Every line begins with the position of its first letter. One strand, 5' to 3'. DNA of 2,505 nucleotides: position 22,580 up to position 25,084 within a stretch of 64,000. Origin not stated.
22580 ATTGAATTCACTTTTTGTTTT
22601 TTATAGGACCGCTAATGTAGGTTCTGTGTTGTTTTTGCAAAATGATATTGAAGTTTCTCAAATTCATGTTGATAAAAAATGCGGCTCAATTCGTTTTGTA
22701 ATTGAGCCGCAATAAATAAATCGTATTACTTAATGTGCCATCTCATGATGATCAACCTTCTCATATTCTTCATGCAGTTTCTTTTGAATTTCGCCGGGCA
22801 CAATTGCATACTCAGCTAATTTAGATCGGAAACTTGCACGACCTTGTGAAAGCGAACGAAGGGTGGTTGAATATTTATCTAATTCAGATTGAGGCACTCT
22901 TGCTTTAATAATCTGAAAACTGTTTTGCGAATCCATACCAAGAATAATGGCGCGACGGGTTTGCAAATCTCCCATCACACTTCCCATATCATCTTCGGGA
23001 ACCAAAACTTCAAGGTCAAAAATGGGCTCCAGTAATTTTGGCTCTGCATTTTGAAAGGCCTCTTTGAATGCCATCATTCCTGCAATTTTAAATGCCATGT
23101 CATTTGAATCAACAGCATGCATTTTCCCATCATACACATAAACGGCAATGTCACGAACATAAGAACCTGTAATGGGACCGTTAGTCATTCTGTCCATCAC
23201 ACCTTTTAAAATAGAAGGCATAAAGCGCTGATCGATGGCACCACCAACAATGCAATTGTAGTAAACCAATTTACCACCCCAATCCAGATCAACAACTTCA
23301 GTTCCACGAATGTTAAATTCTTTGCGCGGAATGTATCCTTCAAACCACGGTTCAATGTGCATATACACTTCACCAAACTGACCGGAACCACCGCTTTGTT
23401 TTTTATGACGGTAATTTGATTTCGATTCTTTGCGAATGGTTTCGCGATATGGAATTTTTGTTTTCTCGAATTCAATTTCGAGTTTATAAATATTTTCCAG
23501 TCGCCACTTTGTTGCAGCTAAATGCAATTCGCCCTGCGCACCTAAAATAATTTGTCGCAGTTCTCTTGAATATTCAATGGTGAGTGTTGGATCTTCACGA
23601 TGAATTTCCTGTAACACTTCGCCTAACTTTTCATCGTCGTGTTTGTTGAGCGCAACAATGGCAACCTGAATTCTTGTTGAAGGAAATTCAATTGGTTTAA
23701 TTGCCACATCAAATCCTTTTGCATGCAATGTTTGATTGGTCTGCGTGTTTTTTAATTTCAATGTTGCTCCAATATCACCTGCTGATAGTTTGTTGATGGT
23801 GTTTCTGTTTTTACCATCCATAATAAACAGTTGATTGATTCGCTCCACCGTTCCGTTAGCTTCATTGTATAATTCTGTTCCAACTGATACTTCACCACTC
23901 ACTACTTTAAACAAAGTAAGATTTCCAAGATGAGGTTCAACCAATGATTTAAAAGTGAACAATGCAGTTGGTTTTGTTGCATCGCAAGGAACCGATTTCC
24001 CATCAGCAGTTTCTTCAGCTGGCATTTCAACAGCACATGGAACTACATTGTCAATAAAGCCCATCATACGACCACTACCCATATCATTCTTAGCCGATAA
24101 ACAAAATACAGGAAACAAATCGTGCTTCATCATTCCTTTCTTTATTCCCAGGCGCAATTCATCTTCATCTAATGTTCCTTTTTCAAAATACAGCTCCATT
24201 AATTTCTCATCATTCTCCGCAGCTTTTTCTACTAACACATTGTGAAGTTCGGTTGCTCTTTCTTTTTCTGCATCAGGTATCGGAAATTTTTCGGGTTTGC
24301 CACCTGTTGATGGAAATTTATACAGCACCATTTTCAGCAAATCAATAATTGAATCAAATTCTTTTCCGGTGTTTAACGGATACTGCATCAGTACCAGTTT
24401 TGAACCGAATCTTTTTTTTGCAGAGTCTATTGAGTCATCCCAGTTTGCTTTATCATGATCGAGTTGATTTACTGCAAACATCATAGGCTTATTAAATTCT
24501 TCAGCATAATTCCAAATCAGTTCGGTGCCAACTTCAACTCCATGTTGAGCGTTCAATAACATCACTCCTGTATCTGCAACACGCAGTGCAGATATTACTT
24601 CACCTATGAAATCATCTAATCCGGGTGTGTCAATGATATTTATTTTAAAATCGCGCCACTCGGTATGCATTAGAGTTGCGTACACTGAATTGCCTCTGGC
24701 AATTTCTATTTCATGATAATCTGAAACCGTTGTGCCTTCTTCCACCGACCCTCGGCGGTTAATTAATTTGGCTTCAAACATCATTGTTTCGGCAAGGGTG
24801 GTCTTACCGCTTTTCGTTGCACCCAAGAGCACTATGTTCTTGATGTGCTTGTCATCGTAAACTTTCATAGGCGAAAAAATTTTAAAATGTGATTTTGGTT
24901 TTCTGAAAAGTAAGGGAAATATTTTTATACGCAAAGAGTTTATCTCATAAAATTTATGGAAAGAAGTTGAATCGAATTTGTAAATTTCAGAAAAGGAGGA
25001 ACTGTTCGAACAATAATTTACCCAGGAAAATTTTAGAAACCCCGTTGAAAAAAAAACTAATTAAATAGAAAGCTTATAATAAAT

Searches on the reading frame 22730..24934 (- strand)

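Call 39: search_protein_families(library=pfam, proteins=[window:22730-24934:-], max_evalue=0.00001)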
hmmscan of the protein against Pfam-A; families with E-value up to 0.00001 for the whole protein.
window:22730-24934:- (734 aa): 6 families
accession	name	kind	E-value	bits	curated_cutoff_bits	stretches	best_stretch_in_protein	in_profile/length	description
PF00009.33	GTP_EFTU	-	1.3e-35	123.1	26.5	1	30-299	2-187/188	Elongation factor Tu GTP binding domain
PF03764.24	EFG_IV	-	5.7e-32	110.5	24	2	545-630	35-120/121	Elongation factor G, domain IV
PF00679.30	EFG_C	-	2e-25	89.1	27.9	1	633-719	1-88/89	Elongation factor G C-terminus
PF14492.12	EFG_III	-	4.2e-17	62.4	27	1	417-490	1-74/75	Elongation Factor G, domain III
PF22042.2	EF-G_D2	-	4.9e-09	36.6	27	1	326-404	5-82/84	Elongation factor G domain 2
PF03144.31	GTP_EFTU_D2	-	1.5e-06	28.9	30.3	1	337-403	1-72/73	Elongation factor Tu domain 2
